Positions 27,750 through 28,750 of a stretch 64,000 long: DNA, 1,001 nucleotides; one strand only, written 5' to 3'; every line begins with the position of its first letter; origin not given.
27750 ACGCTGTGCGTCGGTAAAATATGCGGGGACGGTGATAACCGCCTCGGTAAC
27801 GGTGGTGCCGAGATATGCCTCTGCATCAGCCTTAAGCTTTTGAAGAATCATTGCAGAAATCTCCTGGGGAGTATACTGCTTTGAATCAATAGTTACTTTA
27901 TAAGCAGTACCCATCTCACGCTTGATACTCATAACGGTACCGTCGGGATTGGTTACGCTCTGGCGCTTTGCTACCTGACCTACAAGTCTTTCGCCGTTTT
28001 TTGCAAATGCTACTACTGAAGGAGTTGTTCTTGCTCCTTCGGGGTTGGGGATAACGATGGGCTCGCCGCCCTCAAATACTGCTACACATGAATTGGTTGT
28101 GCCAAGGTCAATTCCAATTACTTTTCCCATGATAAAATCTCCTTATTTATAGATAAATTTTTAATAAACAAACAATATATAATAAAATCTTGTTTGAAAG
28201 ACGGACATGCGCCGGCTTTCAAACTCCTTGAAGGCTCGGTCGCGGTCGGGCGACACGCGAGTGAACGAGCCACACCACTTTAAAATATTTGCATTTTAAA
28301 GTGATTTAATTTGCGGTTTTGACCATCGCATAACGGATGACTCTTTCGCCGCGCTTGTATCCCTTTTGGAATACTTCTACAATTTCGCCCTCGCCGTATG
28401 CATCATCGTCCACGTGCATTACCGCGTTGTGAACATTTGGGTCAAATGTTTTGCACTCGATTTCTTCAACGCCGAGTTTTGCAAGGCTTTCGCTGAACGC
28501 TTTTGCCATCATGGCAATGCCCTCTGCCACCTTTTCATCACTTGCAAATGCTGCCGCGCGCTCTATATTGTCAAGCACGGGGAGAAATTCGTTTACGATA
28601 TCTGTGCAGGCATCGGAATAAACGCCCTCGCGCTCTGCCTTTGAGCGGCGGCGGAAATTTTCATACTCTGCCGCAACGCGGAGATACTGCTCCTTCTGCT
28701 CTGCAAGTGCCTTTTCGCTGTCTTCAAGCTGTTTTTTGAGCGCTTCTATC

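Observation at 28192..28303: Copy B of the same element sits inside the heat-shock operon between grpE and dnaK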

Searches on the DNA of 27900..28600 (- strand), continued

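Call 50: search_with_rna_model(model_id=R1, sources=[L074, L075, L076, L077], max_evalue=0.01)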
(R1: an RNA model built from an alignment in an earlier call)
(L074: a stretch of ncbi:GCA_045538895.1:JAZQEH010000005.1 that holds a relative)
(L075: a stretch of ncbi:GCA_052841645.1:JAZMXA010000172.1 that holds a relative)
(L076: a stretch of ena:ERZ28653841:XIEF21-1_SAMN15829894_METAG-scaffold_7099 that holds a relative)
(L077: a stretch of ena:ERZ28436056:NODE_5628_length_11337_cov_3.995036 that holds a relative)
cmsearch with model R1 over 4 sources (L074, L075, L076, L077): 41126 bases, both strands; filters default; matches with E-value up to 0.01: 2.
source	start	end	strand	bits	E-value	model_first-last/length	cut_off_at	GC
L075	8348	8464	-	117.2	2.9e-25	1-115/115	no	0.51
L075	8435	8551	+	28.4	5.2e-05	1-115/115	no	0.38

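Call 59: search_with_rna_model(model_id=R1, sources=[L078, L079, L080, L081, L082, L083, L084, L085, L086, L087, L088, L089, L090, L091, L092, L093, L094, L095, L096, L097, L098, L099, L100, L101, L102, L103, L104, L105, L106, L107, L108, L109, L110, L111, L112, L113, L114, L115, L116, L117, L118, L119, L120, L121, L122, L123, L124, L125, L126, L127, L128, L129, L130, L131, L132, L133, L134, L135, L136, L137, L138, L139, L140, L141, L142, L143, L144, L145, L146, L147, L148, L149, L150, L151, L152, L153, L154, L155, L156, L157, L158, L159, L160, L161, L162, L163, L164, L165, L166, L167, L168, L169, L170, L171, L172, L173, L174, L175, L176, L177], max_evalue=0.0001)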
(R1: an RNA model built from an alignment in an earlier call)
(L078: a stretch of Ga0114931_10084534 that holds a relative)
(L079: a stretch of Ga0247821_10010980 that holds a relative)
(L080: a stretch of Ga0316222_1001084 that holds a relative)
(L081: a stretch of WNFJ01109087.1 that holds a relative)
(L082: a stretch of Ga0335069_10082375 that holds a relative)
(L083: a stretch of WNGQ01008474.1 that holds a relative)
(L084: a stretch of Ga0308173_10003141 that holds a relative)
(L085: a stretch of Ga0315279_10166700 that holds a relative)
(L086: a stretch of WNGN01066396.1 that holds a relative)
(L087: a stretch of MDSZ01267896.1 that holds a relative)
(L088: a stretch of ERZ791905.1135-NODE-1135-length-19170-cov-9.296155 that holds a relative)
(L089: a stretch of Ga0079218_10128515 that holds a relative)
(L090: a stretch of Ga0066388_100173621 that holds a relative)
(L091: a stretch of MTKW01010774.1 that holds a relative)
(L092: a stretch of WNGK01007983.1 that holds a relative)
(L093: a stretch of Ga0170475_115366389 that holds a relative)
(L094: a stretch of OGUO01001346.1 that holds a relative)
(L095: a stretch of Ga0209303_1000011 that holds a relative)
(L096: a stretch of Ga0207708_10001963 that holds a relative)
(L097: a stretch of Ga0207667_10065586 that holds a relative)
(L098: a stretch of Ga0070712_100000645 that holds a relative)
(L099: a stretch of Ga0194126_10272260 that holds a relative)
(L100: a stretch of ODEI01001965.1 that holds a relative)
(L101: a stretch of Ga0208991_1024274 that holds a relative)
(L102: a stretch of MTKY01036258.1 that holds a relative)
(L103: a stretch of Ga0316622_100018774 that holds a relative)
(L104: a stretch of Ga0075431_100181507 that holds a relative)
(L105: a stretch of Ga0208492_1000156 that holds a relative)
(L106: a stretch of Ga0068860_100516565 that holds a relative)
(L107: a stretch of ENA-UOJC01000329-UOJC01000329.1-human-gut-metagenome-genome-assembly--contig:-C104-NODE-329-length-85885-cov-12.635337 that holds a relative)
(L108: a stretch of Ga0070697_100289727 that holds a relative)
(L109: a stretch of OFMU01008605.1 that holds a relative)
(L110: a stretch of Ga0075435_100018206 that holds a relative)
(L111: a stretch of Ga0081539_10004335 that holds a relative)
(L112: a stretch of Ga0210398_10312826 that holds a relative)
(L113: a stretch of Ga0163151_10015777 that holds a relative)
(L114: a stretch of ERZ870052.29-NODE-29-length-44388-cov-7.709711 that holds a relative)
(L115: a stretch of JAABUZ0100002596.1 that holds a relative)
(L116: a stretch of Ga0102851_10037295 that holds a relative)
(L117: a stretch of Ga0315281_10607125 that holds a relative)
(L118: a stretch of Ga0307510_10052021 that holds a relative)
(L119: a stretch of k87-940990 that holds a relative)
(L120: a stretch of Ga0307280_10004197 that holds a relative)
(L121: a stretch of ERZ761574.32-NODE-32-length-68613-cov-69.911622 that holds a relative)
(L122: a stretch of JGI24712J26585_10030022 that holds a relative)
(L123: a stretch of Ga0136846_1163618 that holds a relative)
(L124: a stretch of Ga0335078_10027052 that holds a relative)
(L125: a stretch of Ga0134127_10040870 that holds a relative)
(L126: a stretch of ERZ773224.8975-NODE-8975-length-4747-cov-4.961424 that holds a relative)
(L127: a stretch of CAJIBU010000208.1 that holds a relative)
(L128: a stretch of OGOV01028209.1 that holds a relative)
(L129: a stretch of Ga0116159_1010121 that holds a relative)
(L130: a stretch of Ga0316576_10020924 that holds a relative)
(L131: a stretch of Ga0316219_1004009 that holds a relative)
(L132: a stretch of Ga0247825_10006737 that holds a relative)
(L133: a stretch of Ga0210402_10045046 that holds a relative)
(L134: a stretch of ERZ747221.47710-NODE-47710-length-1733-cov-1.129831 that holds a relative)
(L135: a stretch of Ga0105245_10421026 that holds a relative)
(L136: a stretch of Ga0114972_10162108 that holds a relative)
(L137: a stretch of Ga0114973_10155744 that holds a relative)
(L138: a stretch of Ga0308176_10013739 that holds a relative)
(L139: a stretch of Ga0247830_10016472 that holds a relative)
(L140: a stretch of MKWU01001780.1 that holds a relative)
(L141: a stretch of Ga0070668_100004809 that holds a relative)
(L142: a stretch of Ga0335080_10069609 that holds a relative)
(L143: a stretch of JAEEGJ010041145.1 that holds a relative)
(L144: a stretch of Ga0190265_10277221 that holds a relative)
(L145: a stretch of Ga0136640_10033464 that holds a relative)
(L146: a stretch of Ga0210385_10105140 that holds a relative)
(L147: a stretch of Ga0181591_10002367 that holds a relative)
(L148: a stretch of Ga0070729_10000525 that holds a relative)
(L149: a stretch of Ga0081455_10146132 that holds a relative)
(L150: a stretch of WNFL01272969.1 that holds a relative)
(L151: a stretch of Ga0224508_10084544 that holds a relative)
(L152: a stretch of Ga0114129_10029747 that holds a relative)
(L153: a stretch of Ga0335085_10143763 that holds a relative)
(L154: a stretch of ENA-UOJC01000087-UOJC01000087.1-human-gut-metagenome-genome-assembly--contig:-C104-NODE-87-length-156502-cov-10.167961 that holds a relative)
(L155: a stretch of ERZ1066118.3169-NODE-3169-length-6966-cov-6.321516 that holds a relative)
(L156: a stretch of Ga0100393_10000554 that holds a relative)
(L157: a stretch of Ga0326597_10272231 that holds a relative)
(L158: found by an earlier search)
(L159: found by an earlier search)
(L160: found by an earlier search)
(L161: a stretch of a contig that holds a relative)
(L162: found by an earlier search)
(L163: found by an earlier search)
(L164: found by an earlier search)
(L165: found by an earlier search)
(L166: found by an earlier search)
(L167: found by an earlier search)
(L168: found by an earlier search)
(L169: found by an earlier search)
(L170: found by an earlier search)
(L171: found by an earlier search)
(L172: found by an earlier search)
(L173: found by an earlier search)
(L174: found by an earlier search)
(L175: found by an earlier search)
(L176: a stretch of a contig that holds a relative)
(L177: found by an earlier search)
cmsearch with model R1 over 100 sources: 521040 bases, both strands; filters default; matches with E-value up to 0.0001: 10.
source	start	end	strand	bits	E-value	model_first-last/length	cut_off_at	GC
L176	130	242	-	96.2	2.2e-19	1-115/115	no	0.57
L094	6838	6949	-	91.8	2.3e-18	1-115/115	no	0.51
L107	660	771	-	91.8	2.3e-18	1-115/115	no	0.51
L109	452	562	-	89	9.8e-18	1-115/115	no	0.53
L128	1165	1275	+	89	9.8e-18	1-115/115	no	0.53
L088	1530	1640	+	88.8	1.1e-17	1-115/115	no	0.52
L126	4636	4746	-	88.8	1.1e-17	1-115/115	no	0.52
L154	561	673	-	82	3.9e-16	1-115/115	no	0.48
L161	1525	1636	-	80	1.1e-15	1-115/115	no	0.49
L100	1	99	-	65.5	2.2e-12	1-103/115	3'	0.55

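Call 60: search_with_rna_model(model_id=R1, sources=[L178, L179, L180, L181, L182, L183, L184, L185, L186, L187, L188, L189, L190, L191, L192, L193, L194, L195, L196, L197], max_evalue=0.0001)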
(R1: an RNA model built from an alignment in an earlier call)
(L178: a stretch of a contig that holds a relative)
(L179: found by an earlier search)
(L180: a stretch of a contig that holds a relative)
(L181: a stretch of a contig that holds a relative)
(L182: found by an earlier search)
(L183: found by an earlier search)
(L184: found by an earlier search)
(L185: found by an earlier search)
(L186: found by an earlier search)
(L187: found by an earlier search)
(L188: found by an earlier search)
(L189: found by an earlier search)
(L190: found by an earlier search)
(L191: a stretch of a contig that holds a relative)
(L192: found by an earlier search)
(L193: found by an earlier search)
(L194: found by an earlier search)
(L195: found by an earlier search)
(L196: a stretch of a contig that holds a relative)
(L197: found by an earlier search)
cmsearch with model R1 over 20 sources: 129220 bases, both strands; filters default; matches with E-value up to 0.0001: 5.
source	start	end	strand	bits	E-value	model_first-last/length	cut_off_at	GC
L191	6478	6588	+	92.1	4.7e-19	1-115/115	no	0.49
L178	1820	1931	-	91.8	5.6e-19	1-115/115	no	0.51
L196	1714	1824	-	91.7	5.8e-19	1-115/115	no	0.5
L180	820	930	-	89.9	1.5e-18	1-115/115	no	0.52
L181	1110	1205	-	63.7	1.4e-12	18-115/115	5'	0.53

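Call 70: search_with_rna_model(model_id=R1, sources=[L198, L199, L200, L201], max_evalue=0.001)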
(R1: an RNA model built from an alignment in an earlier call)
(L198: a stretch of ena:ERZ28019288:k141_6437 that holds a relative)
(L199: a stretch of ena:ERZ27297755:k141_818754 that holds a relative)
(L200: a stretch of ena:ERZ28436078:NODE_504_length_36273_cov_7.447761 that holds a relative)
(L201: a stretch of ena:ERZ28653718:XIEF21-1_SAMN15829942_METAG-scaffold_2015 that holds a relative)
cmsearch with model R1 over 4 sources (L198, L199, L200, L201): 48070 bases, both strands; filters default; matches with E-value up to 0.001: 2.
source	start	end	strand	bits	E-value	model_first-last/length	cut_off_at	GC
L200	2990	3101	+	98.7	5.7e-21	1-115/115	no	0.54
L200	3910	4031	-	60.3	3.2e-12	1-115/115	no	0.54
